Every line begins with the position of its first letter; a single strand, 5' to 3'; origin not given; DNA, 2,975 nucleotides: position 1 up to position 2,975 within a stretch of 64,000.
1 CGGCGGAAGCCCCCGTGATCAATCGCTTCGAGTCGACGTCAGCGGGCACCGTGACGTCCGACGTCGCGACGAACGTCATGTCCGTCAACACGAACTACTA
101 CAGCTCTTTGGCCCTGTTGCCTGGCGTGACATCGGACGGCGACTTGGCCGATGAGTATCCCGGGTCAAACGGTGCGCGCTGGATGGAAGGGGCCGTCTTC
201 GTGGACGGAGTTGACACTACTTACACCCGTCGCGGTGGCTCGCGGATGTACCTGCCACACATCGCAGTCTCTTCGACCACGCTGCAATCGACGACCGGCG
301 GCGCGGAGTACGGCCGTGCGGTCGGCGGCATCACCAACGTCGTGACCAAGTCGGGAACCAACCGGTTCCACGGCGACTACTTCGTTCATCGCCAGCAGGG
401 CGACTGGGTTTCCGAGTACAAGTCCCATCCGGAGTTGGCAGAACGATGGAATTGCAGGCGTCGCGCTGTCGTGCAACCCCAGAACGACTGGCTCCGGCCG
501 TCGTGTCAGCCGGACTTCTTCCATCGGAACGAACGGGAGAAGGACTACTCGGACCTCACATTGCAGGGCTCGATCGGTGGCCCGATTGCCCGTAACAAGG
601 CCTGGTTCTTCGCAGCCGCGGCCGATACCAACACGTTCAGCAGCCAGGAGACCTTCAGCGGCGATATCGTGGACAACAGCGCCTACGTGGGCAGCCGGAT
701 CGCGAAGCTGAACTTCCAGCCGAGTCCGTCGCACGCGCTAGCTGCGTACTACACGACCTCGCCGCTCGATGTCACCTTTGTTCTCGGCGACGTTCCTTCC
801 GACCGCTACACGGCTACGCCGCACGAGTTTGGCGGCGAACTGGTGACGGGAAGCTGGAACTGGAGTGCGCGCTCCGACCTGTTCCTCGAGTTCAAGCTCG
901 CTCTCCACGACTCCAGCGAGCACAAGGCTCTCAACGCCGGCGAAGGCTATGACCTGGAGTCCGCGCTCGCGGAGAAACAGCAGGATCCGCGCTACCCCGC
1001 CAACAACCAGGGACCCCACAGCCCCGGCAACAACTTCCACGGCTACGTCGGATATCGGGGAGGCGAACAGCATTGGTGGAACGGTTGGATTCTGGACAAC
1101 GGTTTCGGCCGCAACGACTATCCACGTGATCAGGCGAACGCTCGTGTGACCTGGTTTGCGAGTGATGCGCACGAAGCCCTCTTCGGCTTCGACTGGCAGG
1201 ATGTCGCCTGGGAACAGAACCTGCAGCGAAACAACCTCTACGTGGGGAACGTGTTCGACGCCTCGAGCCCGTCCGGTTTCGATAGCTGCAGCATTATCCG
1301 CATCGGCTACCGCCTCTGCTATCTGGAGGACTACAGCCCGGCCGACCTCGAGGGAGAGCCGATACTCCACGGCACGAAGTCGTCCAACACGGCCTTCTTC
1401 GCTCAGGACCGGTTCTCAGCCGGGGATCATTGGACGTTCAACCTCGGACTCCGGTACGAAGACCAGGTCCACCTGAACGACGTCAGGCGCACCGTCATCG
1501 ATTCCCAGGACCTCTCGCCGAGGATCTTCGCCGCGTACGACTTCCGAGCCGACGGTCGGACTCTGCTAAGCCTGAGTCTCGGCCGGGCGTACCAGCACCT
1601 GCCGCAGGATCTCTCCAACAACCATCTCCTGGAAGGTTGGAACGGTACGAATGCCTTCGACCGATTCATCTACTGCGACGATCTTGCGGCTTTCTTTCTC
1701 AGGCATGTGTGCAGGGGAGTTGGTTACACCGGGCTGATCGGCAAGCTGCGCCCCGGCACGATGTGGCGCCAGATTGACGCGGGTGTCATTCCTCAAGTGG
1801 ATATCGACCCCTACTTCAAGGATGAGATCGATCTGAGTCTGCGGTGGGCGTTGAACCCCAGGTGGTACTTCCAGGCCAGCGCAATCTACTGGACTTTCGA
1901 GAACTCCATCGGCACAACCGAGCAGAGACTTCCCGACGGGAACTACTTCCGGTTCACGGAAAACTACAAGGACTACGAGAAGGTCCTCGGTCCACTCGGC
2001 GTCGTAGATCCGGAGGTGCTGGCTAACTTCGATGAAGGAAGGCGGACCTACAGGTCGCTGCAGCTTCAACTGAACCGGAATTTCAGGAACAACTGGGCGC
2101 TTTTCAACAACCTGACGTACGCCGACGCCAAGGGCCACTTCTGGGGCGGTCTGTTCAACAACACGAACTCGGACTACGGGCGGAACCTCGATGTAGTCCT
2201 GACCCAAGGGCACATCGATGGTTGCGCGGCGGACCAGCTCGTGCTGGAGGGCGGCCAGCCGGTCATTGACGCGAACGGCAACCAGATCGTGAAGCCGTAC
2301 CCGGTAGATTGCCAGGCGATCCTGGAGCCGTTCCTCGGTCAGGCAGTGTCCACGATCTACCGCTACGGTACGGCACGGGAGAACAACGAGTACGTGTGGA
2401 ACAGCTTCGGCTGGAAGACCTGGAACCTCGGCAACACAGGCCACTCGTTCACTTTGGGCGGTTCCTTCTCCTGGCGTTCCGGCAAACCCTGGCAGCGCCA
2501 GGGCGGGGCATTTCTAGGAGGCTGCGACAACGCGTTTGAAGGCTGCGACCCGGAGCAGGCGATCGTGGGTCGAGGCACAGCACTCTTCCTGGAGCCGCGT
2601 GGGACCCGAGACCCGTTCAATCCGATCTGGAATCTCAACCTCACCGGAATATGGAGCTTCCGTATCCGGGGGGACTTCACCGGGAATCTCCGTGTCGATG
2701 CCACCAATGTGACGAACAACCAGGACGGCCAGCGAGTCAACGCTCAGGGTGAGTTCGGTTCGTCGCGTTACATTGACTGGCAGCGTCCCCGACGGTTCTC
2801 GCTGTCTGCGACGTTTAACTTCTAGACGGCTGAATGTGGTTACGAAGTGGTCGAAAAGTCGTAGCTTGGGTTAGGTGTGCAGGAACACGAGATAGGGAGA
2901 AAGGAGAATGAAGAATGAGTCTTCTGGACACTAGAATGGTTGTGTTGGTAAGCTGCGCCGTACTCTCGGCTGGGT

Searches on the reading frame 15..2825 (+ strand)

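Call 64: search_protein_families(library=pfam, proteins=[window:15-2825:+], max_evalue=0.0001)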
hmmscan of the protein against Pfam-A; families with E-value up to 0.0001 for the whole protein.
window:15-2825:+ (936 aa): 2 families
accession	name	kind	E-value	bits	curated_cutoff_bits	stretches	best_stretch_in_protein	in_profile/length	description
PF25183.1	OMP_b-brl_4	-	4.9e-12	45.5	30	1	229-489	158-398/838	Outer membrane beta barrel domain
PF00593.30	TonB_dep_Rec_b-barrel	-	8e-07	29.7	27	1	246-641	19-310/436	TonB dependent receptor-like, beta-barrel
